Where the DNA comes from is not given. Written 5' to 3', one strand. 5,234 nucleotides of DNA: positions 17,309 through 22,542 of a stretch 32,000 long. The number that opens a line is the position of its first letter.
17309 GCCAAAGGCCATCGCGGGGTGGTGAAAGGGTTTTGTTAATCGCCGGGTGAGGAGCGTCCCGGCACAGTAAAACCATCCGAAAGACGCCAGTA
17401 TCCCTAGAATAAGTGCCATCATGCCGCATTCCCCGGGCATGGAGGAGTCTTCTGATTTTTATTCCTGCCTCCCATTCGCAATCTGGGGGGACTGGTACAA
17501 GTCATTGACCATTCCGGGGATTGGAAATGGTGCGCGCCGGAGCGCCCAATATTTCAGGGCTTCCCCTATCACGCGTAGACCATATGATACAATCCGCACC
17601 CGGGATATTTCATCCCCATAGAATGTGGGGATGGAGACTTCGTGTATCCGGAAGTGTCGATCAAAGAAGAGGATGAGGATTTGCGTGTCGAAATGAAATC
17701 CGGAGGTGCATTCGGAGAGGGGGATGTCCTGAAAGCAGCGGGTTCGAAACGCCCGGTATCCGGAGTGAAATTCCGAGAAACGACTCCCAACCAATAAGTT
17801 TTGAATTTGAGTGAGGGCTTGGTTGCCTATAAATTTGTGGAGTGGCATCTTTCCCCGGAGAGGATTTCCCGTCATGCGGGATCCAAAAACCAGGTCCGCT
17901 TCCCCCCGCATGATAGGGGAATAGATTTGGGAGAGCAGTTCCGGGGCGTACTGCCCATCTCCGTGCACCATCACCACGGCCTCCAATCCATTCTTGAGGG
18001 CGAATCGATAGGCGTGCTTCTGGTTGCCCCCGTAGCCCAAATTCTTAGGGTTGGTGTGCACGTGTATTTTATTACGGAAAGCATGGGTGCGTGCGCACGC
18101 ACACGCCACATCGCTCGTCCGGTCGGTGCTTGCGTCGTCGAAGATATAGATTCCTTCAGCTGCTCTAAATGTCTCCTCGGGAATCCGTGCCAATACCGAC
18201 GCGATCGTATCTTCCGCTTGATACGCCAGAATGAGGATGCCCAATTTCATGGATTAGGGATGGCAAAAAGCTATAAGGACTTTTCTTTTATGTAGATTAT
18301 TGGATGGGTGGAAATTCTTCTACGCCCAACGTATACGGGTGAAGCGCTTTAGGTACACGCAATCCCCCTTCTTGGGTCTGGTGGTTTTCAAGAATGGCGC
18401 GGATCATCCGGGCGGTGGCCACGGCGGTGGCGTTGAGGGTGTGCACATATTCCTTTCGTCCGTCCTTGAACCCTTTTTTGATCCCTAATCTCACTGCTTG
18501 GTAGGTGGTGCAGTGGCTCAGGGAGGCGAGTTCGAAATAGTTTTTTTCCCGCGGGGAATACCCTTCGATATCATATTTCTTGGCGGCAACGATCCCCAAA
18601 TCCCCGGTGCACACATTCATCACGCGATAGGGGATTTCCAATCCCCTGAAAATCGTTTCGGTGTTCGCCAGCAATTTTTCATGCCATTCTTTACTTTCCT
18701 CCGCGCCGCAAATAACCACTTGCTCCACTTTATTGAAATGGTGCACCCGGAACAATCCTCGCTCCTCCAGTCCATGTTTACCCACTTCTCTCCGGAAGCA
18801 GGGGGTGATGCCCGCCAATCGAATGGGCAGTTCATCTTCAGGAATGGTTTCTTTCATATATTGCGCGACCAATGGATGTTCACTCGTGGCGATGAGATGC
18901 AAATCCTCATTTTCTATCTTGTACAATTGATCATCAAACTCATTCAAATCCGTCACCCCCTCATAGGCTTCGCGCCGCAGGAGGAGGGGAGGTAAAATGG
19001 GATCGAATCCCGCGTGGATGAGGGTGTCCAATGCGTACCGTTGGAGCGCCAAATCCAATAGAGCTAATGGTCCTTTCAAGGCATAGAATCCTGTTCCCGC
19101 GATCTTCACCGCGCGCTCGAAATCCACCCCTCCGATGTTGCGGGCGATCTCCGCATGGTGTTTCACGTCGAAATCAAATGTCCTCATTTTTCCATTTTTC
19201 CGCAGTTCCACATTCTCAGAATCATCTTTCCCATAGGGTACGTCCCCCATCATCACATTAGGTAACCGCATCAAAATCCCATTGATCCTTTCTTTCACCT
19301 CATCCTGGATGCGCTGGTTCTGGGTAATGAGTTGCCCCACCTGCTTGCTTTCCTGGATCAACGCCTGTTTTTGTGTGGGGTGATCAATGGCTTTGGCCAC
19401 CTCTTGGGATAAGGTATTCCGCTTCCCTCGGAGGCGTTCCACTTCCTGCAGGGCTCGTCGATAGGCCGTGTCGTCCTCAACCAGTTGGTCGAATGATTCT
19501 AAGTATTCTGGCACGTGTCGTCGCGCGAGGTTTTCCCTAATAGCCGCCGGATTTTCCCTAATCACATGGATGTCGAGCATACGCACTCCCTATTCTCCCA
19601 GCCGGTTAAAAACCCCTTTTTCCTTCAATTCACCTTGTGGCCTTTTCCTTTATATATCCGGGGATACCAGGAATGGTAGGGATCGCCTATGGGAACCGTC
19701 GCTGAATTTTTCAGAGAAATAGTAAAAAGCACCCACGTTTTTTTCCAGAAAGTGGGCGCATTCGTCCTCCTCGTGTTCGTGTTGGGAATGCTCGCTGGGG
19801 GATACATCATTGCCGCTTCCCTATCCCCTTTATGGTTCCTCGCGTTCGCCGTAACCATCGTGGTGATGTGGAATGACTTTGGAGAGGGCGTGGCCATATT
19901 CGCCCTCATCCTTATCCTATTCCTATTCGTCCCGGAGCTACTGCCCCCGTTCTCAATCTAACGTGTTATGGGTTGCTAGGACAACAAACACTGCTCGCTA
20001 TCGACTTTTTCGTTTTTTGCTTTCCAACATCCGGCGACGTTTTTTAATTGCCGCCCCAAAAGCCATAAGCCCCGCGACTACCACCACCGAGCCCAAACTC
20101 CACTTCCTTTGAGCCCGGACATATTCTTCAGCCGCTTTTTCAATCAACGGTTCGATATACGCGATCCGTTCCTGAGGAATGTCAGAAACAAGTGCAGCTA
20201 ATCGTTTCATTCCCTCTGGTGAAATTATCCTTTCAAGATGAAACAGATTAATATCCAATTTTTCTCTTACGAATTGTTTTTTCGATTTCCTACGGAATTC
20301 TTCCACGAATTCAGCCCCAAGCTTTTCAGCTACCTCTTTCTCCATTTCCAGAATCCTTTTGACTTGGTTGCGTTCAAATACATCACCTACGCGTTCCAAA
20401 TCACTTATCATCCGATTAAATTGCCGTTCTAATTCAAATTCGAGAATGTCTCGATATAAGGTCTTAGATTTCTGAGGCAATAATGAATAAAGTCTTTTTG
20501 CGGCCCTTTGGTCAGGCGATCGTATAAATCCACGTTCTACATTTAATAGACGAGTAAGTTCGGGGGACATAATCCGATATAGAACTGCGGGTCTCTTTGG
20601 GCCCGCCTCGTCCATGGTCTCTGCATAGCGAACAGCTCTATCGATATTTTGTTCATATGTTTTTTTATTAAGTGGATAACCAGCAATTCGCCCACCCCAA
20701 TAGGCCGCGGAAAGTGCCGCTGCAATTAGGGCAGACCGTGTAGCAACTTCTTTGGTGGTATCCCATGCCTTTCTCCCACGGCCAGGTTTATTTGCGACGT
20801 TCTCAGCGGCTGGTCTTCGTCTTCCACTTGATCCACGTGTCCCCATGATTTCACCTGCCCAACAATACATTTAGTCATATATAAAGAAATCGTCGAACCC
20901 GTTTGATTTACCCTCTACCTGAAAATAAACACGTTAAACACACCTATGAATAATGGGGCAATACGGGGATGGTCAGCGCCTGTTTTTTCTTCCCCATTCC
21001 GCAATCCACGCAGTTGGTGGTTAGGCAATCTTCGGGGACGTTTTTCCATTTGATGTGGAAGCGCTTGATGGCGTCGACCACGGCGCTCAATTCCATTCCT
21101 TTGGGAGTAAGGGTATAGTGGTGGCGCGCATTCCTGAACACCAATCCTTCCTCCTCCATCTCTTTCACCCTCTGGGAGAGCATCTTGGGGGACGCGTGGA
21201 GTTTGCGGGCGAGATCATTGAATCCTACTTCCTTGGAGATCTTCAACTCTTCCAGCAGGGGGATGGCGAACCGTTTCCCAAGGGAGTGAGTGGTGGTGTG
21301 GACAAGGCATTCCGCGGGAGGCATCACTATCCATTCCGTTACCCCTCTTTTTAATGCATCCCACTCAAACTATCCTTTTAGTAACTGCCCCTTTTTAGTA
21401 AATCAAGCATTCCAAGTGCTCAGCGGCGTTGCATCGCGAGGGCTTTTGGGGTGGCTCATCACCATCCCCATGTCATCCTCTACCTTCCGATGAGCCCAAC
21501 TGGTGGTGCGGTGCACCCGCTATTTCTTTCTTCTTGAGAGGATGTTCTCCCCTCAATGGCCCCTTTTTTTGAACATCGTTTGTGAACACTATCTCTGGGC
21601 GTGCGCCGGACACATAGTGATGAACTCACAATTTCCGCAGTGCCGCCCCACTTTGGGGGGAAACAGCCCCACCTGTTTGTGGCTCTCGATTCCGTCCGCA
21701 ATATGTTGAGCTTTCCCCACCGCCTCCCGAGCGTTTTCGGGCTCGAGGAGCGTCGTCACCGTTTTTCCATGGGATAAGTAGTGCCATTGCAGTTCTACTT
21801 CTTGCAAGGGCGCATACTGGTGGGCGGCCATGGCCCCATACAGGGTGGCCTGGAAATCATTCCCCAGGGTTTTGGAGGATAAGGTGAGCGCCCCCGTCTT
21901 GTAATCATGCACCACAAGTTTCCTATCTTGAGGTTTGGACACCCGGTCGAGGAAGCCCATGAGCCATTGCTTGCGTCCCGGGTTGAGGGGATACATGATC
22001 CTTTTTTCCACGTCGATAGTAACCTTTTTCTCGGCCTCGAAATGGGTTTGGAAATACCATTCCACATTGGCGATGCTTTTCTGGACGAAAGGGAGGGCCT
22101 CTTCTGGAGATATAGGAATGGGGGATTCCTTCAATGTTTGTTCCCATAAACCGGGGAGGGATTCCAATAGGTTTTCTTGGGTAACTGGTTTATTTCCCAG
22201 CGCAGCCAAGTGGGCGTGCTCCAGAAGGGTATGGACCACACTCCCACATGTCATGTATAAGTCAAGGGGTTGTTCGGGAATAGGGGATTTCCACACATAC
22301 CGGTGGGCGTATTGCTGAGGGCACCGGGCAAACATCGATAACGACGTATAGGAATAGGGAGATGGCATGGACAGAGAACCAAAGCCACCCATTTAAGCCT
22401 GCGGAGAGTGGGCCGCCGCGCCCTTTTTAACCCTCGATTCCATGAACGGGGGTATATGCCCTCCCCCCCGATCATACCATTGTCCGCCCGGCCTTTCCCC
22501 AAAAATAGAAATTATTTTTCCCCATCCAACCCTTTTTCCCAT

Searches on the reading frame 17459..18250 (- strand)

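Call 6: search_protein_families(library=pfam, proteins=[window:17459-18250:-], max_evalue=0.01)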
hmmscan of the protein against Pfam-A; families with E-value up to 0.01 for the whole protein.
window:17459-18250:- (263 aa): 2 families
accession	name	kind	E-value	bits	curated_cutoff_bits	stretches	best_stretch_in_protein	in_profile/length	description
PF00535.33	Glycos_transf_2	-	7e-16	59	23.3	1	5-173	2-164/168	Glycosyl transferase family 2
PF13641.12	Glyco_tranf_2_3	-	0.00085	19.8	27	1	4-113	4-111/230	Glycosyltransferase like family 2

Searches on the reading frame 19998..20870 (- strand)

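Call 5: search_protein_families(library=pfam, proteins=[window:19998-20870:-], max_evalue=1)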
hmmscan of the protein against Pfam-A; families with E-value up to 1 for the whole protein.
window:19998-20870:- (290 aa): 1 family
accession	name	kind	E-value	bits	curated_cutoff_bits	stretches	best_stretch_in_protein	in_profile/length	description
PF24008.1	DUF7322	-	0.12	12.3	27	1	255-279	36-60/61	Domain of unknown function (DUF7322)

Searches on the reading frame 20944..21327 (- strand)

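Call 5: search_protein_families(library=pfam, proteins=[window:20944-21327:-], max_evalue=1)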
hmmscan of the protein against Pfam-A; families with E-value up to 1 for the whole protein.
window:20944-21327:- (127 aa): 22 families
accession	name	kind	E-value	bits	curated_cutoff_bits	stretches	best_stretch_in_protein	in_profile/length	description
PF01638.23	HxlR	-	2.9e-09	37.1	20.8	1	16-96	2-88/91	HxlR-like helix-turn-helix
PF13412.12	HTH_24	-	5.1e-05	23.2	21.9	1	37-63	21-47/48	Winged helix-turn-helix DNA-binding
PF01047.28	MarR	-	0.00048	20.4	24.6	1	27-66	11-50/59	MarR family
PF00126.33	HTH_1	-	0.00075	19.8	26.6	1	36-77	16-59/60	Bacterial regulatory helix-turn-helix protein, lysR family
PF14947.12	HTH_45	-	0.0016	18.8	25.5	1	46-89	32-74/77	Winged helix-turn-helix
PF25213.1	HVO_A0261_N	-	0.0029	17.9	35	1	33-90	24-77/86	HVO_A0261 N-terminal domain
PF25212.1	HVO_A0114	-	0.0039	17.4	27.6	1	23-67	26-70/84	HVO_A0114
PF12802.13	MarR_2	-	0.0046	17.5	27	1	24-65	10-52/61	MarR family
PF21715.3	CggR_N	-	0.014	15.5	30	1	18-81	4-64/71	CggR N-terminal DNA binding domain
PF09012.17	FeoC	-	0.035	14.7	21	1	29-65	10-46/69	FeoC like transcriptional regulator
PF01325.25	Fe_dep_repress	-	0.066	13.9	26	1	33-64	22-53/60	Iron dependent repressor, N-terminal DNA binding domain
PF08461.16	HTH_12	-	0.066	13.6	21.4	1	52-79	37-64/66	Ribonuclease R winged-helix domain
PF13545.12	HTH_Crp_2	-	0.082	13.3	27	1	37-72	26-60/70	Crp-like helix-turn-helix domain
PF13601.12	HTH_34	-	0.1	13.2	27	1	25-79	6-67/80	Winged helix DNA-binding domain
PF01022.26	HTH_5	-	0.1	12.9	22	1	36-63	18-45/47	Bacterial regulatory protein, arsR family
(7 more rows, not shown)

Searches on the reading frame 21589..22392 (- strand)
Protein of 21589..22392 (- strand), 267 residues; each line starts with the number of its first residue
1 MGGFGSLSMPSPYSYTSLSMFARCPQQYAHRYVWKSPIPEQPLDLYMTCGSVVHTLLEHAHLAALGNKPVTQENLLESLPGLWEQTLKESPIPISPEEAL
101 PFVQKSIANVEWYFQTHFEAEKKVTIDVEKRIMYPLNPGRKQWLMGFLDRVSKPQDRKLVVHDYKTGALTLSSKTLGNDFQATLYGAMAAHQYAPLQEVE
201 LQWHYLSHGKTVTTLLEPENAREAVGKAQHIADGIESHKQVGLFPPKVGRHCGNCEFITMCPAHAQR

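Call 5: search_protein_families(library=pfam, proteins=[window:21589-22392:-], max_evalue=1)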
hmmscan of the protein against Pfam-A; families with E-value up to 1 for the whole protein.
window:21589-22392:- (267 aa): 2 families
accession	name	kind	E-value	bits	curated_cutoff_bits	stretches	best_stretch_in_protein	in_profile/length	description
PF12705.13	PDDEXK_1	-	6e-27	95.6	22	1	13-262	2-247/247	PD-(D/E)XK nuclease superfamily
PF08696.17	Dna2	-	0.19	11.9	22.4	1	44-129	84-166/204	DNA replication factor Dna2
